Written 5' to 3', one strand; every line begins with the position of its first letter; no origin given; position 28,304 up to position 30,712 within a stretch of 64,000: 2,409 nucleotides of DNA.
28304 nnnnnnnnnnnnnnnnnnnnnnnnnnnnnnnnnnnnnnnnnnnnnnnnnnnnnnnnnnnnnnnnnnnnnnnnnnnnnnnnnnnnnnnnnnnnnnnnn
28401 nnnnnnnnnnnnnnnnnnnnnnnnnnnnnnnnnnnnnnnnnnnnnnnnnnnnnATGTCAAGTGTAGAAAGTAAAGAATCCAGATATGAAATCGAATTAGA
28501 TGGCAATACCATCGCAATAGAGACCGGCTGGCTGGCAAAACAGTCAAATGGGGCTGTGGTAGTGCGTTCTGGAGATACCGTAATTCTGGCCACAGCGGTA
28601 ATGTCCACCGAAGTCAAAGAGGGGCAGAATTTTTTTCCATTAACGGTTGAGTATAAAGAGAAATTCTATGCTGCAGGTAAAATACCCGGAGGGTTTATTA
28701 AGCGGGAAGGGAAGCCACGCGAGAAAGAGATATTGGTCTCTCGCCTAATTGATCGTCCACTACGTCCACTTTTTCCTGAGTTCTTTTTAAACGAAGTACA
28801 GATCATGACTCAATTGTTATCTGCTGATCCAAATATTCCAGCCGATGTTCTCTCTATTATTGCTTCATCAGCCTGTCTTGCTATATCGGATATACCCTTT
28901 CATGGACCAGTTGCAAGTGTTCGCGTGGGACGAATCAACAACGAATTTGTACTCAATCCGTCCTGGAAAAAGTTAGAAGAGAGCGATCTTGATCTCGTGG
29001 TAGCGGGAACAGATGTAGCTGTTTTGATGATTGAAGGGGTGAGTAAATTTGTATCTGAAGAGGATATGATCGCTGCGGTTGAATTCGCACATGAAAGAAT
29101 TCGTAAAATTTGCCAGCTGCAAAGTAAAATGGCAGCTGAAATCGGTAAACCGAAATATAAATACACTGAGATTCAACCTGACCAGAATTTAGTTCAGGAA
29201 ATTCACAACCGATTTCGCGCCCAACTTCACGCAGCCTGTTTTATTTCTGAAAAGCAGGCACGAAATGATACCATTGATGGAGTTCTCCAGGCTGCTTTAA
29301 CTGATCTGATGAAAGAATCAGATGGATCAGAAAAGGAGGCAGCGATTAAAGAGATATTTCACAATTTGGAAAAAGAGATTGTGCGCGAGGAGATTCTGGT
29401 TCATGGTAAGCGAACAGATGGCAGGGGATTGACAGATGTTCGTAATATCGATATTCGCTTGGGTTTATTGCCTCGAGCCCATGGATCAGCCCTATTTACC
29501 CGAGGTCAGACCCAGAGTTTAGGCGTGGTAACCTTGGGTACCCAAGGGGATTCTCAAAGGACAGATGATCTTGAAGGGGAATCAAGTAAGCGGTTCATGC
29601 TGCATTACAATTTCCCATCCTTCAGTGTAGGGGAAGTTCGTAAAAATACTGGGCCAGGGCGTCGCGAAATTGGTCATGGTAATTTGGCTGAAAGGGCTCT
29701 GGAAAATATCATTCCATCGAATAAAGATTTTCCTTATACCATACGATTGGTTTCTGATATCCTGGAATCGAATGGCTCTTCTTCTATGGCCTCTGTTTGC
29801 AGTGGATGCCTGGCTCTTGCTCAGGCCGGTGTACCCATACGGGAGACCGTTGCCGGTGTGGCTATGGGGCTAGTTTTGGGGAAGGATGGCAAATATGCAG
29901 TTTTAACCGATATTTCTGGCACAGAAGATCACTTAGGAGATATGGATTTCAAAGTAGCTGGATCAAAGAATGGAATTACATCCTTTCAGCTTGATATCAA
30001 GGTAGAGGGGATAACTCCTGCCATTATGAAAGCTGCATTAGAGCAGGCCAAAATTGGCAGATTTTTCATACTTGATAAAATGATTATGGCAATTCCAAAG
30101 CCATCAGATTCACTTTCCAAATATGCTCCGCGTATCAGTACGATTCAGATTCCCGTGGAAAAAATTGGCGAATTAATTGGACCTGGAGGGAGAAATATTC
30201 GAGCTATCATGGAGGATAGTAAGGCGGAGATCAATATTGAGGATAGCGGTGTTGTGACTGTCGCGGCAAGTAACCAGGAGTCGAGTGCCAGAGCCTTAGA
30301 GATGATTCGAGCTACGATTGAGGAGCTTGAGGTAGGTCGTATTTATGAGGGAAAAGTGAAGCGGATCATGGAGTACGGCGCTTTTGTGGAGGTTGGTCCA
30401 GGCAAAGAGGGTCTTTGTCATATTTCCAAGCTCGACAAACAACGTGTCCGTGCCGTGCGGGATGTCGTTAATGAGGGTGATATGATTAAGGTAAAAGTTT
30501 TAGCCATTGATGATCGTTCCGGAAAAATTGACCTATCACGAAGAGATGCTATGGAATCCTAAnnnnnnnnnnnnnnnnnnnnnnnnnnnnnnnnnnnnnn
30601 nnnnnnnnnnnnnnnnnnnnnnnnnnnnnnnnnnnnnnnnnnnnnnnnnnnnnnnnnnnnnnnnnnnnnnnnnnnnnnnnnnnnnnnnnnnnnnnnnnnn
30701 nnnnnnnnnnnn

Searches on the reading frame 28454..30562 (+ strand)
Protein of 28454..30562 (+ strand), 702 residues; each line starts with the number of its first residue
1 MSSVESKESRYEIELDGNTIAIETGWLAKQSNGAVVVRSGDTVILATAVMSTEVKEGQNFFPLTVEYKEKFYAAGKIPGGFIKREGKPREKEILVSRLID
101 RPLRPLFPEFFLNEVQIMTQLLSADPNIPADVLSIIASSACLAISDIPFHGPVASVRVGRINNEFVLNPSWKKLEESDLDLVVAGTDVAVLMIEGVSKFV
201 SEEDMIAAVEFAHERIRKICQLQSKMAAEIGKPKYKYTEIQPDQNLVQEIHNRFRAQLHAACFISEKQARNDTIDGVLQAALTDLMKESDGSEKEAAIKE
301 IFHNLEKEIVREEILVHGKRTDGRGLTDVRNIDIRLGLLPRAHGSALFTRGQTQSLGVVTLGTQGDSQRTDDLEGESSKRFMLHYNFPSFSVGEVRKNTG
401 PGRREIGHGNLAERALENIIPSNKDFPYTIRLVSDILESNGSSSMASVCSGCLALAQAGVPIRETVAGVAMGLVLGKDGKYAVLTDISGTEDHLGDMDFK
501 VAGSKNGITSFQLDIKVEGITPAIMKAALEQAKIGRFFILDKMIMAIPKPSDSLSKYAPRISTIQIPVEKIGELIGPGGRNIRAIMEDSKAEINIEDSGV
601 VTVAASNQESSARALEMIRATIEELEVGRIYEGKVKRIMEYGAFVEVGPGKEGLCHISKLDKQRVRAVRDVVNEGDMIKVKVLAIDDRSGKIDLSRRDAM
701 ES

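Call 71: search_protein_families(library=pfam, proteins=[window:28454-30562:+], max_evalue=0.00001)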
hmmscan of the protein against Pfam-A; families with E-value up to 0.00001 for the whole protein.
window:28454-30562:+ (702 aa): 5 families
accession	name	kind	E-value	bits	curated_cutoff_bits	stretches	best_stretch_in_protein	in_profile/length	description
PF01138.27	RNase_PH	-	6.5e-59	198.4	25.5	2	329-461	2-130/130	3' exoribonuclease family, domain 1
PF03725.20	RNase_PH_C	-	5.3e-24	84.4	20.8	2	151-215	1-67/67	3' exoribonuclease family, domain 2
PF00575.29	S1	-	5.9e-19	68.7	22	1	625-697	2-74/74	S1 RNA binding domain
PF03726.19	PNPase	-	3.3e-15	56.7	24.6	1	246-324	2-80/81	Polyribonucleotide nucleotidyltransferase, RNA binding domain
PF00013.35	KH_1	-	1e-12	48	21.5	1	563-619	3-65/66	KH domain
